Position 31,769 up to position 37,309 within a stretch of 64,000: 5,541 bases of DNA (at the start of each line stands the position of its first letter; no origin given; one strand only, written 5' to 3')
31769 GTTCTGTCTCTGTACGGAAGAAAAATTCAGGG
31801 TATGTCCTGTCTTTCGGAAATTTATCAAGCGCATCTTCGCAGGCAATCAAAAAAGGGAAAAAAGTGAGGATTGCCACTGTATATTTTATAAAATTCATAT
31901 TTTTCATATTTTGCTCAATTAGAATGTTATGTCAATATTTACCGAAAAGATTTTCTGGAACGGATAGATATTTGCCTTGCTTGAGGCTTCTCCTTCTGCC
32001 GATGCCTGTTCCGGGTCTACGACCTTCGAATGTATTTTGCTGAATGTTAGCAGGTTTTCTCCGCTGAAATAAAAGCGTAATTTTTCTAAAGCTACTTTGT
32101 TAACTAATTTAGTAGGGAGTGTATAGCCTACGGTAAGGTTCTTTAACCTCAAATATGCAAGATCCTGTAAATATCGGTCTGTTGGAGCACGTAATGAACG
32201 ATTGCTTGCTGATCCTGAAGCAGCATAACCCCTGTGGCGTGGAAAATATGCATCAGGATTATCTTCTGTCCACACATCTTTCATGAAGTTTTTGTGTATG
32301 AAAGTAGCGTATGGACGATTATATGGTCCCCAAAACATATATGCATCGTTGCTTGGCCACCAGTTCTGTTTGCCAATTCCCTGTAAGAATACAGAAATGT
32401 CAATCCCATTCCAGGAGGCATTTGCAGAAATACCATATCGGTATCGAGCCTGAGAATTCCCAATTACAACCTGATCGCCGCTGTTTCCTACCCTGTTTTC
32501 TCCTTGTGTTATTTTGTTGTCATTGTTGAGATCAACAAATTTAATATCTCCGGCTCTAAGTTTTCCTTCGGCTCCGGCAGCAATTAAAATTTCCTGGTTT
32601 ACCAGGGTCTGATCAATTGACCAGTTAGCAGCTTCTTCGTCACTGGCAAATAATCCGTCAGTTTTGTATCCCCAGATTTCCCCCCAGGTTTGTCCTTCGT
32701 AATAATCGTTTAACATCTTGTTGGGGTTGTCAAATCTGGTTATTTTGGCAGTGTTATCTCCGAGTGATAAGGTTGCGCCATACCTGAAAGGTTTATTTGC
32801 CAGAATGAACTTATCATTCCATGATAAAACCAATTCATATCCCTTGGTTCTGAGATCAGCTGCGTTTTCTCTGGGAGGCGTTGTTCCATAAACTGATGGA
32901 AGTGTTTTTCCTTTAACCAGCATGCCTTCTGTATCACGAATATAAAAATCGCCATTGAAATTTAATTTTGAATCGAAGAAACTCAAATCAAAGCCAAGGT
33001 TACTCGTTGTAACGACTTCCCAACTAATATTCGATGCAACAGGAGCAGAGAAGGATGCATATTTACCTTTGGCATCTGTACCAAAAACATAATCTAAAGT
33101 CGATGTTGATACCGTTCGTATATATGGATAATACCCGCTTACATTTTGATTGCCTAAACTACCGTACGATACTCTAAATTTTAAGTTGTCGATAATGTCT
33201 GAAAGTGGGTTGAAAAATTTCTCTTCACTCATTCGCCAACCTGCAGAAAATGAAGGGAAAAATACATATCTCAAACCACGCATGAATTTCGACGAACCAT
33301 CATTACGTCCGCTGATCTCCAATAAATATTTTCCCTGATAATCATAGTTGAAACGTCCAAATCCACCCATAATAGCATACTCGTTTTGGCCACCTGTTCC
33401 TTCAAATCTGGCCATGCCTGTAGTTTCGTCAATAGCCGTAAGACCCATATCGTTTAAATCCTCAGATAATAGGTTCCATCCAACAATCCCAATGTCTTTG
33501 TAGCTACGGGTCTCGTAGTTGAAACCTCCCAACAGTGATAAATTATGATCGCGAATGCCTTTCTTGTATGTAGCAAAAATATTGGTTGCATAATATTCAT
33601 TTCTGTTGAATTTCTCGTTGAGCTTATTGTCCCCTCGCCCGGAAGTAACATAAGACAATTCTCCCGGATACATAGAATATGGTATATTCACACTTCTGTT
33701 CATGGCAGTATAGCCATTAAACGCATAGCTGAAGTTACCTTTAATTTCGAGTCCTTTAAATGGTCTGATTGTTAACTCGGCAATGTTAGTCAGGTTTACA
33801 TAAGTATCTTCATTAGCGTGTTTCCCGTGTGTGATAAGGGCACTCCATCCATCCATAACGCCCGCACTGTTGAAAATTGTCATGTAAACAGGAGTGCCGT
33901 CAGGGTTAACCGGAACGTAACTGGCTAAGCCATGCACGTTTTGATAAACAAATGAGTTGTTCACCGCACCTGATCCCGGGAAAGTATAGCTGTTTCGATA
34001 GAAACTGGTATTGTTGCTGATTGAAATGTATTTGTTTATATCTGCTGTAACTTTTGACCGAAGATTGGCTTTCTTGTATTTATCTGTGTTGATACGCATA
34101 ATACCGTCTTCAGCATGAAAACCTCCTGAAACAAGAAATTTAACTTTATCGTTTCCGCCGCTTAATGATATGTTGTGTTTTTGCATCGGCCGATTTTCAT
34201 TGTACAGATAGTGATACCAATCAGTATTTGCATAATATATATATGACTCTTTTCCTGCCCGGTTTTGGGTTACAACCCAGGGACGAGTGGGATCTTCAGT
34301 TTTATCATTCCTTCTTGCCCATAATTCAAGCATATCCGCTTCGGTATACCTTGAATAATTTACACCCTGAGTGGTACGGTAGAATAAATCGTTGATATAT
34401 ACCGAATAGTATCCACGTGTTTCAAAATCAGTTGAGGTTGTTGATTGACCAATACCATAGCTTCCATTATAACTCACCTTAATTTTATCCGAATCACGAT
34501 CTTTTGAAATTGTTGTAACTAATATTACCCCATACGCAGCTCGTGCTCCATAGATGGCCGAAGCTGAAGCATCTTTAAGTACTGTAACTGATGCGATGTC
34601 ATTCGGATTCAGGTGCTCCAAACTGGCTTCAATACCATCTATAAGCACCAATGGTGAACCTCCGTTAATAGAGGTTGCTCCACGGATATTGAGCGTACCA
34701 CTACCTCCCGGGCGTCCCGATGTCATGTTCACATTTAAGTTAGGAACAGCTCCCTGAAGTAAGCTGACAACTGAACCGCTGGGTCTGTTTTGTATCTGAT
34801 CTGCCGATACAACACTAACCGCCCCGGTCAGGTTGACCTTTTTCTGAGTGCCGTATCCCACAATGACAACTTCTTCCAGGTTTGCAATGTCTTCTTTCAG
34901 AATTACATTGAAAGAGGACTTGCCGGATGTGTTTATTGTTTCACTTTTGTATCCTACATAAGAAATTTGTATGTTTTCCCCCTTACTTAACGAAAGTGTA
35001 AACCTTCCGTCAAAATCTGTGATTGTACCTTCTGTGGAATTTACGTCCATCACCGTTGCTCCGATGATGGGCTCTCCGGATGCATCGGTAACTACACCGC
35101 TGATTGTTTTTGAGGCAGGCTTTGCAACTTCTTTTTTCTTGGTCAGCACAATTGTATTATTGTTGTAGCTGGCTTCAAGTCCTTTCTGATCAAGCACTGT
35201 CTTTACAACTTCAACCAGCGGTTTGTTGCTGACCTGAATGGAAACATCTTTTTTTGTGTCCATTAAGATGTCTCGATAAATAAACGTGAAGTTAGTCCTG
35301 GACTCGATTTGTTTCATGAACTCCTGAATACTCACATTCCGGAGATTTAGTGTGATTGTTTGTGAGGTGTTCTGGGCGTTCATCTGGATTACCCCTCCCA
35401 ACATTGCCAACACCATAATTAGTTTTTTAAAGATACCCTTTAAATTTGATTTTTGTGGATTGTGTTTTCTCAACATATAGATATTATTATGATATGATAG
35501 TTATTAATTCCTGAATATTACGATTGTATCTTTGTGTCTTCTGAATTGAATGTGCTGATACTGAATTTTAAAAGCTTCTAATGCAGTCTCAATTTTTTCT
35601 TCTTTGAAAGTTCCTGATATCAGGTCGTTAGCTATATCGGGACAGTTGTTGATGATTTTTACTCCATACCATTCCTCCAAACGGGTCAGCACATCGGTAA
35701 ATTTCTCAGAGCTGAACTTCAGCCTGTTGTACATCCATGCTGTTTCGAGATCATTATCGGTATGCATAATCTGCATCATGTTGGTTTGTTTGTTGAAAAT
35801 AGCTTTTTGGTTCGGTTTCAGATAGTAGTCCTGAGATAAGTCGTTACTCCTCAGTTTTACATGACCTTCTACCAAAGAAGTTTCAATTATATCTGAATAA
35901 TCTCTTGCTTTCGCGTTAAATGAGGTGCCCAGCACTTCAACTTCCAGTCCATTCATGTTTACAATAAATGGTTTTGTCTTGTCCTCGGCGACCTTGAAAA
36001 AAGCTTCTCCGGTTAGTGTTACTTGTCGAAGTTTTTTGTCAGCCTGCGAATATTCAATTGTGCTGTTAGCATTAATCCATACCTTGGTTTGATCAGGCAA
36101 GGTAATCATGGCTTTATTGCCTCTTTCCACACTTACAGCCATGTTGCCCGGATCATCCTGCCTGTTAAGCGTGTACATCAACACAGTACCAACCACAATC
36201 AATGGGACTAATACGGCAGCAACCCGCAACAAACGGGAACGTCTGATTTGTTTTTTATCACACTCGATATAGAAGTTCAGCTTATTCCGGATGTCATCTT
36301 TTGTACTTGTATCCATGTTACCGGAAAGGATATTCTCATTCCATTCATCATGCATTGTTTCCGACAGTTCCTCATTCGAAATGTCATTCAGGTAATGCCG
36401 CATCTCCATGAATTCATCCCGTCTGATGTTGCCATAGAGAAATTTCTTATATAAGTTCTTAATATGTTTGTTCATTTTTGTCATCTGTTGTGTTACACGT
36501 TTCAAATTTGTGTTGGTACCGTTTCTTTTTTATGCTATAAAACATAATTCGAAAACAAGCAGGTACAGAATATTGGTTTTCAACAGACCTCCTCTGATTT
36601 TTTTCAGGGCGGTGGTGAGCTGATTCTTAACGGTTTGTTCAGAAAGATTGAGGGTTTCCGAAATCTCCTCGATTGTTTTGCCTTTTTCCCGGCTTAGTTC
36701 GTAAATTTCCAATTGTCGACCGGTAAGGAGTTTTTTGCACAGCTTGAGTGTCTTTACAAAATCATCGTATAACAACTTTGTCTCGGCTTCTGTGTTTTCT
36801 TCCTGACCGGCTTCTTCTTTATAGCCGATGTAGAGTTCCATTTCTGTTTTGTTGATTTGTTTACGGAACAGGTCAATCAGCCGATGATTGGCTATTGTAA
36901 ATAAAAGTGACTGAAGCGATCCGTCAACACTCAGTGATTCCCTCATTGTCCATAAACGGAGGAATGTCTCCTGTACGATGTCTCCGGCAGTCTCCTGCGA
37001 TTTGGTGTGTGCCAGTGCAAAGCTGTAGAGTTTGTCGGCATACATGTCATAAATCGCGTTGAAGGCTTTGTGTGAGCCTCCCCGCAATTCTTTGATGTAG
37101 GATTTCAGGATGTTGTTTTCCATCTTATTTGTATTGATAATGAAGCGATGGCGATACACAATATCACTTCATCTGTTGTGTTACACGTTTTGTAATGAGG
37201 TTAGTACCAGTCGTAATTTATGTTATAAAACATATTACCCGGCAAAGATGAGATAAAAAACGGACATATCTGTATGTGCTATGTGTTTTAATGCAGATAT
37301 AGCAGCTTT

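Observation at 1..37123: Twin PULs that look built to degrade a glycosylated glycerol-phosphate polymer (candidate teichoic-acid utilisation locus)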

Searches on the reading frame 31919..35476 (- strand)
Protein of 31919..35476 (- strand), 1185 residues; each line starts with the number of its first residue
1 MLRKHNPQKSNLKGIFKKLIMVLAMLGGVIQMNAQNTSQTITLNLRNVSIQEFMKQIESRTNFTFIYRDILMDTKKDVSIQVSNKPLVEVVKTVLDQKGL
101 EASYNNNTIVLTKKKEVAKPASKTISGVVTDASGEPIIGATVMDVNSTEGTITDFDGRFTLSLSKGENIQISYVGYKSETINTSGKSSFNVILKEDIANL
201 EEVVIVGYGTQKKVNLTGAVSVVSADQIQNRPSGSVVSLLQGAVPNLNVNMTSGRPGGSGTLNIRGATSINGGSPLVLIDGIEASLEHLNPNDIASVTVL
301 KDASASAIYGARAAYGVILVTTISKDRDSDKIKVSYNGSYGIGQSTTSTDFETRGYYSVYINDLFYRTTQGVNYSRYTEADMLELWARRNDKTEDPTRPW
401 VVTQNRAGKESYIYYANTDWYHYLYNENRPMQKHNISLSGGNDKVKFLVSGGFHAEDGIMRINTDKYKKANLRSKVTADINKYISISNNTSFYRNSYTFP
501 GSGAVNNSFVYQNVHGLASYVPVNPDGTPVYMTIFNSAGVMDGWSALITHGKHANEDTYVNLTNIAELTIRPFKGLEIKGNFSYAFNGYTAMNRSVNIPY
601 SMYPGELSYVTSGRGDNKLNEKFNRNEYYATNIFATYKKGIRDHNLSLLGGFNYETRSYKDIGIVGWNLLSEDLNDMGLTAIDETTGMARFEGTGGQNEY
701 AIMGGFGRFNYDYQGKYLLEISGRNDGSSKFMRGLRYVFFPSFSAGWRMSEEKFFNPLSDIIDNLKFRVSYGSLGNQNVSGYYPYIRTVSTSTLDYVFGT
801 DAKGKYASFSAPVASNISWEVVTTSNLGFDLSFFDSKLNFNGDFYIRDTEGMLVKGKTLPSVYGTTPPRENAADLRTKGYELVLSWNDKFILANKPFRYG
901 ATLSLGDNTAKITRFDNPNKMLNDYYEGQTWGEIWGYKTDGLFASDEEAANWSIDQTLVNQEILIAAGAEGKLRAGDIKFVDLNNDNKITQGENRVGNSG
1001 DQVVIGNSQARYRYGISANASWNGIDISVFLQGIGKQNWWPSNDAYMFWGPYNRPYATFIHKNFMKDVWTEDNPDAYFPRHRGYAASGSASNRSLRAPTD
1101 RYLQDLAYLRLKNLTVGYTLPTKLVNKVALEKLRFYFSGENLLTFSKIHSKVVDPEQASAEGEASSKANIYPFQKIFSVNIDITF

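Call 4: search_protein_families(library=pfam, proteins=[window:31919-35476:-])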
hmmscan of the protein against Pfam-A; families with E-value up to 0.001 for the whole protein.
window:31919-35476:- (1185 aa): 5 families
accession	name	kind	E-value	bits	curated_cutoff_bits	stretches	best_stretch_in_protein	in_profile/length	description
PF07715.20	Plug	-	7e-20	72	23.9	1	213-317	2-107/107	TonB-dependent Receptor Plug Domain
PF13715.12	CarbopepD_reg_2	-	2.1e-17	63.4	32.2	1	125-205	1-88/88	CarboxypepD_reg-like domain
PF13620.12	CarboxypepD_reg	-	9.8e-11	42.3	32.3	1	124-182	1-65/82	Carboxypeptidase regulatory-like domain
PF07660.19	STN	-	4.7e-10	39.5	28.4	1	64-114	2-52/52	Secretin and TonB N terminus short domain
PF15976.11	CooC_C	-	0.00096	19.6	29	0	123-171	17-63/93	CS1-pili formation C-terminal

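Call 28: search_protein_families(library=ncbifam, proteins=[window:31919-35476:-], max_evalue=0.01)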
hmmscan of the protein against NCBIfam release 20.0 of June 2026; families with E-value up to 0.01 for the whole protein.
window:31919-35476:- (1185 aa): 4 families
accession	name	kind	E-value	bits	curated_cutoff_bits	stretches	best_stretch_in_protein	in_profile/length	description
TIGR04056.1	OMP_RagA_SusC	subfamily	2.1e-264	880.4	368.25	1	123-1185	1-981/981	SusC/RagA family TonB-linked outer membrane protein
TIGR04057.1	SusC_RagA_signa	signature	4.1e-15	55.3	46.2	1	293-322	1-30/31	SusC/RagA subfamily TonB-dependent outer membrane receptor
TIGR02515.1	IV_pilus_PilQ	subfamily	0.00041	19.4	284.35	1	39-123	2-83/428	type IV pilus secretin PilQ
NF053692.1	BamP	equivalog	0.006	16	230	1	122-211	24-116/251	BamP family beta-barrel-assembly machinery protein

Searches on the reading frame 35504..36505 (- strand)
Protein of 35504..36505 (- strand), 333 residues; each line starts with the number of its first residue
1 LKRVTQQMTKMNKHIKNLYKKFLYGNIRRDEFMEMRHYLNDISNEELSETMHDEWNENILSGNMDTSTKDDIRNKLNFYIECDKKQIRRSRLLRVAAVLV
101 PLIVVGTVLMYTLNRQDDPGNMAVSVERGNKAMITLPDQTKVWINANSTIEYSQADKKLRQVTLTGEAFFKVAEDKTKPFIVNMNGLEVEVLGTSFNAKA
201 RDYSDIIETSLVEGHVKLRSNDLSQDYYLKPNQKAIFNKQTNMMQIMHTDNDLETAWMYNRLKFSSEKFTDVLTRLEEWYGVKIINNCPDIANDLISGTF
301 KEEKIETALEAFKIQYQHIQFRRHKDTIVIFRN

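Call 5: search_protein_families(library=pfam, proteins=[window:35504-36505:-])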
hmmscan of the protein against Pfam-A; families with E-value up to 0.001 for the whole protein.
window:35504-36505:- (333 aa): 2 families
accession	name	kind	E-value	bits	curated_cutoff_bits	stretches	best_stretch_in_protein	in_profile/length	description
PF04773.18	FecR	-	4e-17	62.9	24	1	124-217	3-97/97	FecR protein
PF16344.10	FecR_C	-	6.4e-14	52.2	24.4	1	262-330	2-70/70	FecR, C-terminal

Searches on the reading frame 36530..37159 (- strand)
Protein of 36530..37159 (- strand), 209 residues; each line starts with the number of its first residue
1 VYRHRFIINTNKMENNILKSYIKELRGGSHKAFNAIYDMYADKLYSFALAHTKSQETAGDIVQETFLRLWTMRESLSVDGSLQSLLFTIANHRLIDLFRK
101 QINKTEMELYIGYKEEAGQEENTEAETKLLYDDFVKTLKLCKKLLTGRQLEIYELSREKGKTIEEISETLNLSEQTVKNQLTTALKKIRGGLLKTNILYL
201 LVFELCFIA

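Call 5: search_protein_families(library=pfam, proteins=[window:36530-37159:-])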
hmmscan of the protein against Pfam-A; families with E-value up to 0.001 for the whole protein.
window:36530-37159:- (209 aa): 6 families
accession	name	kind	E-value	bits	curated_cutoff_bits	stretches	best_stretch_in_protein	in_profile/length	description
PF04542.20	Sigma70_r2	-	6.4e-13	48.7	24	1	36-101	1-68/71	Sigma-70 region 2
PF08281.18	Sigma70_r4_2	-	2.6e-10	40.2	25.7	1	144-188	10-54/54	Sigma-70, region 4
PF04545.22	Sigma70_r4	-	1.7e-08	34.3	24.1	1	145-189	5-49/50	Sigma-70, region 4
PF07638.17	Sigma70_ECF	-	8.4e-07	29.5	21.1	1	21-187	7-178/185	ECF sigma factor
PF00196.25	GerE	-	4.7e-06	26.6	23.5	1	144-188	2-45/57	Bacterial regulatory proteins, luxR family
PF14493.12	HTH_40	-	9.5e-05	23.1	27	1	153-187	6-39/89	Helix-turn-helix domain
